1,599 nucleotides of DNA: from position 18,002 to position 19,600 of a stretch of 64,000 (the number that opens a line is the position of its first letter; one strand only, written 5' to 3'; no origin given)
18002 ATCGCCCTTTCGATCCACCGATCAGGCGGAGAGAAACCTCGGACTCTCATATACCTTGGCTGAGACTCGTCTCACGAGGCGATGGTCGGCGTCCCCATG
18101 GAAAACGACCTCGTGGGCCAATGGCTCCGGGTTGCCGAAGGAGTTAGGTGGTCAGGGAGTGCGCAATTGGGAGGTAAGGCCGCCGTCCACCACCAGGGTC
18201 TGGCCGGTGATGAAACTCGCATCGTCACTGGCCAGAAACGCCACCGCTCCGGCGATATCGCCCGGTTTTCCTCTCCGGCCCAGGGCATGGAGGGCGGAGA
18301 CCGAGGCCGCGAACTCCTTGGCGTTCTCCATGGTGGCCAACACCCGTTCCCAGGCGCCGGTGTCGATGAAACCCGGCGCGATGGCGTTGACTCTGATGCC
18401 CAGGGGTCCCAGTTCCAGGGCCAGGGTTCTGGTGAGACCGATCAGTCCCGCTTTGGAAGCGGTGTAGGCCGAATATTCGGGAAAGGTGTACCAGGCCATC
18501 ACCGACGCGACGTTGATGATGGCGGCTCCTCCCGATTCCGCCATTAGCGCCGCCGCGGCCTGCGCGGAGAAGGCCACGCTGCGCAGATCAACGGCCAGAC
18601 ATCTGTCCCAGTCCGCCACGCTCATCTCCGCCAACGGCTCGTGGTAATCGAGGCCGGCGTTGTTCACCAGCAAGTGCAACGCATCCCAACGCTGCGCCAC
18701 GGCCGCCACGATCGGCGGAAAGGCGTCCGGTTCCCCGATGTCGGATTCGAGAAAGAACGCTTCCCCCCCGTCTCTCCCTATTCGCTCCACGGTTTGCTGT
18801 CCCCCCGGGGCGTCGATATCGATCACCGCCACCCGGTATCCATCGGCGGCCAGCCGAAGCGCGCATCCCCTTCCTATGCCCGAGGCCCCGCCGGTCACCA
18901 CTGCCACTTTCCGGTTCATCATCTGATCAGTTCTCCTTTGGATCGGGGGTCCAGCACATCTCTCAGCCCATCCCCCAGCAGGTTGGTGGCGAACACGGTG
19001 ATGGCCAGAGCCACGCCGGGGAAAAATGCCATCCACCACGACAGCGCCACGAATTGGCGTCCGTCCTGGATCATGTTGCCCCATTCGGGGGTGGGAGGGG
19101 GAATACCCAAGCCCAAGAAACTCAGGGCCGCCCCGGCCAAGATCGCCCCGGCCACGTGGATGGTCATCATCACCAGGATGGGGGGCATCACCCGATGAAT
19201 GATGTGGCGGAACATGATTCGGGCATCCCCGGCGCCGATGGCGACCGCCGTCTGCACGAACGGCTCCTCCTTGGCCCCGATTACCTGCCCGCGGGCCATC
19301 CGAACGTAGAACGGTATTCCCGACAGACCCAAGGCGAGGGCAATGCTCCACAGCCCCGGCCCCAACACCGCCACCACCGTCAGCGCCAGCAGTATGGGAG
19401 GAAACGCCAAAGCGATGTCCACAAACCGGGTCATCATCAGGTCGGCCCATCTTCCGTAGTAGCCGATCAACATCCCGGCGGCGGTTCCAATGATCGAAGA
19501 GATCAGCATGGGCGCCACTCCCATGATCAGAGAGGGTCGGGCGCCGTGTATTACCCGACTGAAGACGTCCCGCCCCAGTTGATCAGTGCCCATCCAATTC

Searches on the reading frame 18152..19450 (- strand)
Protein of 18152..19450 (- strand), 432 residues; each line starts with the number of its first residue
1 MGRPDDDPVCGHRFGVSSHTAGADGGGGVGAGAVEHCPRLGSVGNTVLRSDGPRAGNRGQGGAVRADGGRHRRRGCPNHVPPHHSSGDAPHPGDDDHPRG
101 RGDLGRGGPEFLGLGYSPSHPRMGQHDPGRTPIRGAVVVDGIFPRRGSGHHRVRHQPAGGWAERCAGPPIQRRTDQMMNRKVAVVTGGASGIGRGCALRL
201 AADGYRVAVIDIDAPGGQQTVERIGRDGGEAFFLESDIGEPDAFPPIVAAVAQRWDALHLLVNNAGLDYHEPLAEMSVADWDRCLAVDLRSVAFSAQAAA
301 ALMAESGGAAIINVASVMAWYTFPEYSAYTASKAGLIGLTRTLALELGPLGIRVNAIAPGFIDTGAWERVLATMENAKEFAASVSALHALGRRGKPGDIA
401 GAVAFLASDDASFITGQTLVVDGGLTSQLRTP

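Call 68: search_protein_families(library=pfam, proteins=[window:18152-19450:-], max_evalue=0.00001)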
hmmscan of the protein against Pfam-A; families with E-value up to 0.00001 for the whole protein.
window:18152-19450:- (432 aa): 4 families
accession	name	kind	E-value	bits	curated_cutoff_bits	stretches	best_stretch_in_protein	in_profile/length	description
PF13561.12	adh_short_C2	-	5.2e-67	226.3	27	1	189-426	3-236/236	Enoyl-(Acyl carrier protein) reductase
PF00106.31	adh_short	-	8.8e-53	179.1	26.6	1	181-370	1-190/195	short chain dehydrogenase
PF23441.1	SDR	-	6.4e-12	45.8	27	1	270-425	104-255/258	SDR-like rossmann domain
PF08659.16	KR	-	4e-07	30.6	22.6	1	184-334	4-154/180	KR domain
